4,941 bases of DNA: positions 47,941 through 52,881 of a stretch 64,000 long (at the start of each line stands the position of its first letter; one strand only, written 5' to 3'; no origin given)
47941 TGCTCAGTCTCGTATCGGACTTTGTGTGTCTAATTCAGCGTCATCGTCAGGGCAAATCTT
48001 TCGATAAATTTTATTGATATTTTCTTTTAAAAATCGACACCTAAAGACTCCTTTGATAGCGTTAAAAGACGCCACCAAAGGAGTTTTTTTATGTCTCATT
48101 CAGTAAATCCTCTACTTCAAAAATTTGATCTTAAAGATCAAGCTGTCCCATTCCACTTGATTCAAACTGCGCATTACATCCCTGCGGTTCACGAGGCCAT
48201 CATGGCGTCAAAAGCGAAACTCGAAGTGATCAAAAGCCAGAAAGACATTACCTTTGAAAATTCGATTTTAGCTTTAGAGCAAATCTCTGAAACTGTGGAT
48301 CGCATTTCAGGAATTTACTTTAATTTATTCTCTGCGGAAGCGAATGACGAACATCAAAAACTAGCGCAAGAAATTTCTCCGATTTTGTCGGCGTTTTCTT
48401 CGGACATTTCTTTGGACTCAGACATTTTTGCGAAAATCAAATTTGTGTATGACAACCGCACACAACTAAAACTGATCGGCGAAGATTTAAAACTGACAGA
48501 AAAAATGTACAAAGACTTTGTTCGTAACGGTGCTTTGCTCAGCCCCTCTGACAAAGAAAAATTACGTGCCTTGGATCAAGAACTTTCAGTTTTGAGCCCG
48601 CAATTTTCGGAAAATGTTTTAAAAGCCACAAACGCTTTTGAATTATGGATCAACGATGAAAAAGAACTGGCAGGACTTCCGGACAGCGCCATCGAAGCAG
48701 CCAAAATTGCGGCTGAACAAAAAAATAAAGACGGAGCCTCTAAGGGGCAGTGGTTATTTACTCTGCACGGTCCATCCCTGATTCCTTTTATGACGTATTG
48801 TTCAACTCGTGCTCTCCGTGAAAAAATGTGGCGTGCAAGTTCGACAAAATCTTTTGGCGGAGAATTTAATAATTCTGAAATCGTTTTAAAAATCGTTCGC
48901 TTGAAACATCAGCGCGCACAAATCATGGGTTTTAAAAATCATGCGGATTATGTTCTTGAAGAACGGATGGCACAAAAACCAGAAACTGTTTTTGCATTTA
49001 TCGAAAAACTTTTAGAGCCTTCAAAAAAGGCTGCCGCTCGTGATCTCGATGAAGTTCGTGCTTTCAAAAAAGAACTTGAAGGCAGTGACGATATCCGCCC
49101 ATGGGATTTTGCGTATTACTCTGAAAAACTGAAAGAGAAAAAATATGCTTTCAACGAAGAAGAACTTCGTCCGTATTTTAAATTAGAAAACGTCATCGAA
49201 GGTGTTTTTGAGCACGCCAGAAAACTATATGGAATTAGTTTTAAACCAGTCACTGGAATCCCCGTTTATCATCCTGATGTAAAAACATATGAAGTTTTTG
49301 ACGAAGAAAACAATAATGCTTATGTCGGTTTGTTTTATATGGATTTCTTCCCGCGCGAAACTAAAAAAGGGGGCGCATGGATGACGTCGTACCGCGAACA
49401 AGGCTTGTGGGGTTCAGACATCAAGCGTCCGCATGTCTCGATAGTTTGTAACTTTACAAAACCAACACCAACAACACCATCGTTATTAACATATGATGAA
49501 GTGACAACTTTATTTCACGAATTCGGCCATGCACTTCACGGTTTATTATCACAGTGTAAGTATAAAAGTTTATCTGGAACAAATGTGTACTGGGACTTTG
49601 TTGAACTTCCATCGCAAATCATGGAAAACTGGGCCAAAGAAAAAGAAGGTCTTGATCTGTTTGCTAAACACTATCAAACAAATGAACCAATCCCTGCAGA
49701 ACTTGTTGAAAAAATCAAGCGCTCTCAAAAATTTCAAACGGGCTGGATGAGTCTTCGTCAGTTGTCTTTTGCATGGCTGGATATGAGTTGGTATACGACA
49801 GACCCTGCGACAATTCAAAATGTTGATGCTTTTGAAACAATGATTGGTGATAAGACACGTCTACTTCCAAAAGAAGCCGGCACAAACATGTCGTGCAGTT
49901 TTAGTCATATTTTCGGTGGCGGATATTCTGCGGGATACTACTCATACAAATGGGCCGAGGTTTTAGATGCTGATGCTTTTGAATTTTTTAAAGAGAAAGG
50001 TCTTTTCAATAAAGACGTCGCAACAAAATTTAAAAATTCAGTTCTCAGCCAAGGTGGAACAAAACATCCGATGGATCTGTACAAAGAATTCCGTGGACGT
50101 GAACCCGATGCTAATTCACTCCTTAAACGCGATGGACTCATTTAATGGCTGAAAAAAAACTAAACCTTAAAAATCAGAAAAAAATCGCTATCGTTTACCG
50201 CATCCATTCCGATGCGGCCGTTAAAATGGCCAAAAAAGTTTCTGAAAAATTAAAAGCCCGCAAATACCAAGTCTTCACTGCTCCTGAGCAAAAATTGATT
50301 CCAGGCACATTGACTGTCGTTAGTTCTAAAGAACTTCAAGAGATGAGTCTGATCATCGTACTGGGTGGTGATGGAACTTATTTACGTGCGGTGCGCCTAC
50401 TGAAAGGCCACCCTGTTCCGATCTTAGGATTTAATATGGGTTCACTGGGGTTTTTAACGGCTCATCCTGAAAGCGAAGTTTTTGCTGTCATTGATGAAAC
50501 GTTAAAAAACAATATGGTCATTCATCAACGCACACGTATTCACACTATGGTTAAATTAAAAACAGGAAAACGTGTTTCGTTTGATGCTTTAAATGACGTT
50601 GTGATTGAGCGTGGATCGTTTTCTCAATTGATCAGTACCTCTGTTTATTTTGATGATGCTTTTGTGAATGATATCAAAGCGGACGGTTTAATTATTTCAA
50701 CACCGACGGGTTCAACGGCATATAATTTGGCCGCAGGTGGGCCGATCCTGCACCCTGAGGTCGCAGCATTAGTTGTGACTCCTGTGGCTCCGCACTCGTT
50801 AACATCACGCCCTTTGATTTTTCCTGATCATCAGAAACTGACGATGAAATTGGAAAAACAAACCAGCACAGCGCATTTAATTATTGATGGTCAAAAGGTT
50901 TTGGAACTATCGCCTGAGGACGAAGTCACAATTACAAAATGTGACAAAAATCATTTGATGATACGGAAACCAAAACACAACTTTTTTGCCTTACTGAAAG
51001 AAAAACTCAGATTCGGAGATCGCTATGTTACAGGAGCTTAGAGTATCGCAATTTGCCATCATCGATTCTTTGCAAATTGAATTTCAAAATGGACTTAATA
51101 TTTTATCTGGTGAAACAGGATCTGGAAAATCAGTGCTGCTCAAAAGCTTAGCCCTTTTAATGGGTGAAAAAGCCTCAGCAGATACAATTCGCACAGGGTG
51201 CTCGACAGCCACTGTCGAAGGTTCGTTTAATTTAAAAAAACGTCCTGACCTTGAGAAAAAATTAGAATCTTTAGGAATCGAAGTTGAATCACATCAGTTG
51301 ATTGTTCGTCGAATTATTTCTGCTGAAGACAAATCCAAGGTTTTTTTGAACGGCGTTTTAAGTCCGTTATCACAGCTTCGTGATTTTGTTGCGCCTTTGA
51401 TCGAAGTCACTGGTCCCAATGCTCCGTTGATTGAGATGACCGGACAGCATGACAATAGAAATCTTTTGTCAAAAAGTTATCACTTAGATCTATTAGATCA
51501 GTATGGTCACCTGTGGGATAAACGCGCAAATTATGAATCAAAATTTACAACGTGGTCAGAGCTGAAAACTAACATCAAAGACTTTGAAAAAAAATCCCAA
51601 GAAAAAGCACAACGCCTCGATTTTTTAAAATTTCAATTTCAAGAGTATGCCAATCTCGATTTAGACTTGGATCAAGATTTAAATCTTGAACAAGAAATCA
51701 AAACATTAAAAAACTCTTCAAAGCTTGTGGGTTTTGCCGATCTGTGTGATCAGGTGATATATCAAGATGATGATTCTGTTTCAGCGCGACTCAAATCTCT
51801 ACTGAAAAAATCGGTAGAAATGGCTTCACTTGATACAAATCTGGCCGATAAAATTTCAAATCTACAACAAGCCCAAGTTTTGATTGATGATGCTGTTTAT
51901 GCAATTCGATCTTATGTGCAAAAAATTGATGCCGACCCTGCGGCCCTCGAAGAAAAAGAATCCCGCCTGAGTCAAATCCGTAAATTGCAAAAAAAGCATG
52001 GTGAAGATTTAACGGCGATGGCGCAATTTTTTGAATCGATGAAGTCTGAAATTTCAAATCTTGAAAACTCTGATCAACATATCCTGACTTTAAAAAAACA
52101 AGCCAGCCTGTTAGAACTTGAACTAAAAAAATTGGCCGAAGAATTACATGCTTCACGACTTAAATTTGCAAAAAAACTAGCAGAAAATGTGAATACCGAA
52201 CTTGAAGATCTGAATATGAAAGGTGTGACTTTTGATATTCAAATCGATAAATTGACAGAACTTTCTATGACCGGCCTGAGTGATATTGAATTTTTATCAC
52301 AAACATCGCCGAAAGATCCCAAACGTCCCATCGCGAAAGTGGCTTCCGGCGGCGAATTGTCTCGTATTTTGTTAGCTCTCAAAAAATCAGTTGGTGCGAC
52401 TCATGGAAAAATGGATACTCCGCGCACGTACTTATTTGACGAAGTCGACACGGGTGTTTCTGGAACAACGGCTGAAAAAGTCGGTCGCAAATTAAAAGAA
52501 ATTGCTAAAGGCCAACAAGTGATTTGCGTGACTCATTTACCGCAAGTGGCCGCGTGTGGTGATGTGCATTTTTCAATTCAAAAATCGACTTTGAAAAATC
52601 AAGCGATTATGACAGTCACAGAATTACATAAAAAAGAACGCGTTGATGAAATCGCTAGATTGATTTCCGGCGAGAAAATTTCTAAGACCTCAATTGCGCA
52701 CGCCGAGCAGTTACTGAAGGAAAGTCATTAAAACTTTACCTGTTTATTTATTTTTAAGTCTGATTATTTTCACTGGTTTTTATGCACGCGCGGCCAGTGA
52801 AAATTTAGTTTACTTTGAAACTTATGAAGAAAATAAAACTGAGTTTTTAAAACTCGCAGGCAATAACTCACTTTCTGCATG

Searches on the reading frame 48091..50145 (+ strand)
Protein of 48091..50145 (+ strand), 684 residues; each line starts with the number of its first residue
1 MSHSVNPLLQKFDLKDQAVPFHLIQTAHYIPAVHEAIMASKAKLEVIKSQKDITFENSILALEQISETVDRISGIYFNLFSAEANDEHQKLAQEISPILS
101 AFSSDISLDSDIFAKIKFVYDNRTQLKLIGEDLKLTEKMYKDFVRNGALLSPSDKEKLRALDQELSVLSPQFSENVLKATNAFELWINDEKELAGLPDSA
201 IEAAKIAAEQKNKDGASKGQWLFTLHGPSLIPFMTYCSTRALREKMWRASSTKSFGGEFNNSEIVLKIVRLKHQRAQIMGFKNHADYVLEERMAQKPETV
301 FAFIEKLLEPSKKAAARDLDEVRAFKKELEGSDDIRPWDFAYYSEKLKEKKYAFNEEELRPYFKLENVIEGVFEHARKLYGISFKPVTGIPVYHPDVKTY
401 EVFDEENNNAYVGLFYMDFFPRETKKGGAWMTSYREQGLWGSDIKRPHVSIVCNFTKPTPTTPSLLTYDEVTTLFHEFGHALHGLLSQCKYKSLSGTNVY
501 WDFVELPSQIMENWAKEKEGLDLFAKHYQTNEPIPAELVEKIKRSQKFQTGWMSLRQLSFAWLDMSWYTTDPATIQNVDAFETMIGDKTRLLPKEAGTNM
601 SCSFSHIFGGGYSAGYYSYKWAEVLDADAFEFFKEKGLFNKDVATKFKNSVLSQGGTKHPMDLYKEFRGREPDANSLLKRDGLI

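Call 74: search_protein_families(library=pfam, proteins=[window:48091-50145:+], max_evalue=0.00001)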
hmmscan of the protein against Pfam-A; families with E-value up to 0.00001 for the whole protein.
window:48091-50145:+ (684 aa): 1 family
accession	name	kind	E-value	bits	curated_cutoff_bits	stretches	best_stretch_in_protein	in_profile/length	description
PF01432.26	Peptidase_M3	-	3.2e-145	485.4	27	1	233-680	1-454/457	Peptidase family M3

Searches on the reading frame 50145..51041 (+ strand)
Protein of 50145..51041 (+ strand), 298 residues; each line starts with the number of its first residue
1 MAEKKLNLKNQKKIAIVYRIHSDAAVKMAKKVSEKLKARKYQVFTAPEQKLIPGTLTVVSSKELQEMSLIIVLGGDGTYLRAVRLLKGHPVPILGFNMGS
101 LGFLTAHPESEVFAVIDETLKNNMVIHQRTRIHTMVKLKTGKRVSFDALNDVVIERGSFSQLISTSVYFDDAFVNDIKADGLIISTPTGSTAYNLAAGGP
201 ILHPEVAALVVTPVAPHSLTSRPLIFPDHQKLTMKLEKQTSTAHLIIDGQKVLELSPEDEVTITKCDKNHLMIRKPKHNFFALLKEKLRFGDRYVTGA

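Call 74: search_protein_families(library=pfam, proteins=[window:50145-51041:+], max_evalue=0.00001)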
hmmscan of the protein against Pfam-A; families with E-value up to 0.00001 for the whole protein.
window:50145-51041:+ (298 aa): 2 families
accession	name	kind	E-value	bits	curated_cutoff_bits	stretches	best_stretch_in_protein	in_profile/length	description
PF20143.4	NAD_kinase_C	-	5.8e-39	133.1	23.7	1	149-274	1-125/126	ATP-NAD kinase C-terminal domain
PF01513.26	NAD_kinase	-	8.8e-19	68.5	25.5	1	28-121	32-127/130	ATP-NAD kinase N-terminal domain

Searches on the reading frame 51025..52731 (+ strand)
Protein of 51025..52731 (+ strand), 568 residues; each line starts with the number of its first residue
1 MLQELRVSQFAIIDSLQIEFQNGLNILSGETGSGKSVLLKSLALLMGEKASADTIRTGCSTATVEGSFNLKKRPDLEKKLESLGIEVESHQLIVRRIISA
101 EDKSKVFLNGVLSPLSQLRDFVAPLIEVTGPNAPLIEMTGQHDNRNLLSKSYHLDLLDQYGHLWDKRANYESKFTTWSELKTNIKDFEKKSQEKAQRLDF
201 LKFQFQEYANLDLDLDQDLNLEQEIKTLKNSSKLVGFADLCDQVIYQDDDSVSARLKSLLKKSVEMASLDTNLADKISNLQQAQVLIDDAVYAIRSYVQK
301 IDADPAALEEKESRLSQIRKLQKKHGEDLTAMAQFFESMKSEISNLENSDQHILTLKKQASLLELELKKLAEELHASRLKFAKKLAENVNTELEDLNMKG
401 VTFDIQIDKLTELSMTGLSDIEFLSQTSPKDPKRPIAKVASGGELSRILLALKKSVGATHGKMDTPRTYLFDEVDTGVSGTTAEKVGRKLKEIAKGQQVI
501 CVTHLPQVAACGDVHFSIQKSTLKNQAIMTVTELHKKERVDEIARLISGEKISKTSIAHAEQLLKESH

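Call 74: search_protein_families(library=pfam, proteins=[window:51025-52731:+], max_evalue=0.00001)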
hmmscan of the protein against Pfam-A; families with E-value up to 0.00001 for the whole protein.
window:51025-52731:+ (568 aa): 3 families
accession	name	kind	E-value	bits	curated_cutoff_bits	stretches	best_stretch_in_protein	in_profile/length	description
PF02463.25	SMC_N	-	5.4e-14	52.6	40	1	1-520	1-213/220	RecF/RecN/SMC N terminal domain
PF13476.12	AAA_23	-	4.5e-13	50.7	27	1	5-230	2-191/201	AAA domain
PF13175.12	AAA_15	-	3.3e-12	47.2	32.1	1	1-508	1-373/374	AAA ATPase domain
